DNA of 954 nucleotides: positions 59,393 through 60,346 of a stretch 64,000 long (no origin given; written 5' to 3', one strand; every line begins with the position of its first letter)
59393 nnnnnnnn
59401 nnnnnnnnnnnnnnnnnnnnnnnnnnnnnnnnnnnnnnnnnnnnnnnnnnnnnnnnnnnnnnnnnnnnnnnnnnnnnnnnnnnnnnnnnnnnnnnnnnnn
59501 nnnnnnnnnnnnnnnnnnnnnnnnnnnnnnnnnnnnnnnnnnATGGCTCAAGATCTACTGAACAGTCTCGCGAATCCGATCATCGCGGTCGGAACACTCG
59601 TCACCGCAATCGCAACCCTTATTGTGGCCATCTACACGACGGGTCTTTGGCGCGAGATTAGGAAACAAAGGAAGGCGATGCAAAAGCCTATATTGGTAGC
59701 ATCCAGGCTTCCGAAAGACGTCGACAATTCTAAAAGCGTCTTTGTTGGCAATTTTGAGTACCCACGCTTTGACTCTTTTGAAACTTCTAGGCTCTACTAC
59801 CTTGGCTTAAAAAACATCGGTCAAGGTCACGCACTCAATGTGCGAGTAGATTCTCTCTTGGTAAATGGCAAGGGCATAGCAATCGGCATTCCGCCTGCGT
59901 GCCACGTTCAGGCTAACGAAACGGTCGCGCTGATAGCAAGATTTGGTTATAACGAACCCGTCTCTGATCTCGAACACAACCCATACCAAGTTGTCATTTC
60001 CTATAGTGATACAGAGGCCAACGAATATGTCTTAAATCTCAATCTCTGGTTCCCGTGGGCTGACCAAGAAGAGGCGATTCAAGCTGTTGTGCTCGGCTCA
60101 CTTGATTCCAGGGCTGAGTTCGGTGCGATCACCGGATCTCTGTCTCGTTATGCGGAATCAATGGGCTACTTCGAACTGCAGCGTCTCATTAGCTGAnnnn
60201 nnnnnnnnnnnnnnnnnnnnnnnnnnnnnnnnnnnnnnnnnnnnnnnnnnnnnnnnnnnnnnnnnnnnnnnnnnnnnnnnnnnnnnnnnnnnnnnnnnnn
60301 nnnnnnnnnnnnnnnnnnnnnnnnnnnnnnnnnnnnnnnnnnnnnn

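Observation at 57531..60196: Three-gene cassette (DUF4365-like nuclease-fold protein + HEPN-like candidate + membrane protein): candidate undescribed defense system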

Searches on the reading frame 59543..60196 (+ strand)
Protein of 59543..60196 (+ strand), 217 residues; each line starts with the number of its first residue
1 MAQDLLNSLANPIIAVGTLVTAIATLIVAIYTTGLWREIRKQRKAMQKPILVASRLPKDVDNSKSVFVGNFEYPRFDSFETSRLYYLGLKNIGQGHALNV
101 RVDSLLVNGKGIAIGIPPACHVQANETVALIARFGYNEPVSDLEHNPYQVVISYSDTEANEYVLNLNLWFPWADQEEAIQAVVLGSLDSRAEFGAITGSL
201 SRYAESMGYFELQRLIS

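Call 3: search_protein_families(library=pfam, proteins=[window:59543-60196:+], max_evalue=0.1)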
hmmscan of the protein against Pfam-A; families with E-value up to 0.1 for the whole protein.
window:59543-60196:+ (217 aa): 0 families

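Call 4: search_protein_families(library=padloc, proteins=[window:59543-60196:+], max_evalue=0.1)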
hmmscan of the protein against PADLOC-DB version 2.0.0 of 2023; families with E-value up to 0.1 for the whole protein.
window:59543-60196:+ (217 aa): 0 families

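Call 6: search_protein_families(library=ncbifam, proteins=[window:59543-60196:+], max_evalue=1)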
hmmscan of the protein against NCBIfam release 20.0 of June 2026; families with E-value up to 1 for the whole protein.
window:59543-60196:+ (217 aa): 2 families
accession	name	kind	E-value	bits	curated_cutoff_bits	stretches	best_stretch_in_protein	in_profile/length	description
NF053523.1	VcdP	equivalog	0.012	15.3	50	1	62-75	11-24/28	small protein VcdP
TIGR03745.1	conj_TIGR03745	hypoth_equivalog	0.042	13.7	52.5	1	7-46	38-77/105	TIGR03745 family integrating conjugative element membrane protein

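Call 7: search_protein_families(library=phrogs, proteins=[window:59543-60196:+], max_evalue=1)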
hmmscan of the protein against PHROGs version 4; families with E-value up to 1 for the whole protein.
window:59543-60196:+ (217 aa): 3 families
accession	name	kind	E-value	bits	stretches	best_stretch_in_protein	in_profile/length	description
phrog_11802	-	unknown function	3.7e-05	24.5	1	6-58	9-61/230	-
phrog_7259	-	unknown function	0.0076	16.6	1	9-102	4-90/277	-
phrog_3399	-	unknown function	0.057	15.1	1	4-30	5-31/48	-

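Call 18: find_homologous_proteins(query=window:59543-60196:+)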
Query window:59543-60196:+ (217 aa): 2 proteins with E <= 0.001 among 537 candidates.
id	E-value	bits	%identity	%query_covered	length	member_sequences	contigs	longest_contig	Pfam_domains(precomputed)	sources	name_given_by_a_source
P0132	1.9e-108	379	100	79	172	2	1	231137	-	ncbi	-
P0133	2.2e-86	307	62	97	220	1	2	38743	-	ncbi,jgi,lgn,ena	jgi:hypothetical protein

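Call 19: find_encoding_contigs(protein=P0133, flank=8000, max_places=3)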
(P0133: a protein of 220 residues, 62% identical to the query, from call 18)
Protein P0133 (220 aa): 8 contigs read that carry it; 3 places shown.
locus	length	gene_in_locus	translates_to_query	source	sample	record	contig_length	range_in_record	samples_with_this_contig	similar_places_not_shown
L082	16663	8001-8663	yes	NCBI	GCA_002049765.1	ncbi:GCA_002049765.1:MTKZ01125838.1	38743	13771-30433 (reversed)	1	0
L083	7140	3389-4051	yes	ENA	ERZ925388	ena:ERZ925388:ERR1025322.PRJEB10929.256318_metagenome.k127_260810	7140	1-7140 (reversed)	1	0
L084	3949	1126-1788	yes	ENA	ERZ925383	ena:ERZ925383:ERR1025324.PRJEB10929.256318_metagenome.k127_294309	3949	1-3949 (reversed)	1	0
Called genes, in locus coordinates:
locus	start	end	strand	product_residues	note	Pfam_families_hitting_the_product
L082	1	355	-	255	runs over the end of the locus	-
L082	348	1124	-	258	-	PF01790:LGT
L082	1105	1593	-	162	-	PF01252:Peptidase_A8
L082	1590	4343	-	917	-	PF00133:tRNA-synt_1, PF01406:tRNA-synt_1e (faint), PF09334:tRNA-synt_1g, PF08264:Anticodon_1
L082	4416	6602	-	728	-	PF00580:UvrD-helicase, PF13245:AAA_19, PF13604:AAA_30 (faint), PF01443:Viral_helicase1 (faint), PF13361:UvrD_C, PF13538:UvrD_C_2, PF21196:PcrA_UvrD_tudor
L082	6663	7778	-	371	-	PF06727:DUF1207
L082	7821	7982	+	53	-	-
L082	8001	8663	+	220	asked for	-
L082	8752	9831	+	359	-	PF13392:HNH_3 (weak)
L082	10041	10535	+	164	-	-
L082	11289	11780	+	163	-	PF13620:CarboxypepD_reg, PF22904:NOMO1-like_2nd (weak), PF13715:CarbopepD_reg_2 (faint), PF17210:SdrD_B (weak)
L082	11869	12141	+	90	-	-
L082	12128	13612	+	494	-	-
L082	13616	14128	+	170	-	PF13302:Acetyltransf_3, PF00583:Acetyltransf_1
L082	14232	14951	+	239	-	-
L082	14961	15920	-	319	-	PF13280:WYL, PF25583:WCX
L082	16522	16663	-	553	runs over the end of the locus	-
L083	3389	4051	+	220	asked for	-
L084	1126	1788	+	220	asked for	-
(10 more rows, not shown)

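Call 70: search_protein_families(library=pfam, proteins=[L082:8752-9831:+, L082:7821-7982:+], max_evalue=0.01)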
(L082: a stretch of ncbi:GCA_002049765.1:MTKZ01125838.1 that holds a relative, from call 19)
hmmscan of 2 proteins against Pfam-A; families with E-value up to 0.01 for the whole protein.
L082:8752-9831:+ (359 aa): 4 families
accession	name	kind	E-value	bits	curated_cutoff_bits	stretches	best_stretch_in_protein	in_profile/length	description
PF13392.12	HNH_3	-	4.5e-07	29.8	24.8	1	294-314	18-38/46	HNH endonuclease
PF01381.28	HTH_3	-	0.00024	21.5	23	1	15-73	1-54/55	Helix-turn-helix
PF13384.12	HTH_23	-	0.00059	20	24.6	0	131-159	12-43/50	Homeodomain-like domain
PF13518.12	HTH_28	-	0.0013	19.2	25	1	128-161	5-37/52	Helix-turn-helix domain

L082:7821-7982:+ (53 aa): 0 families
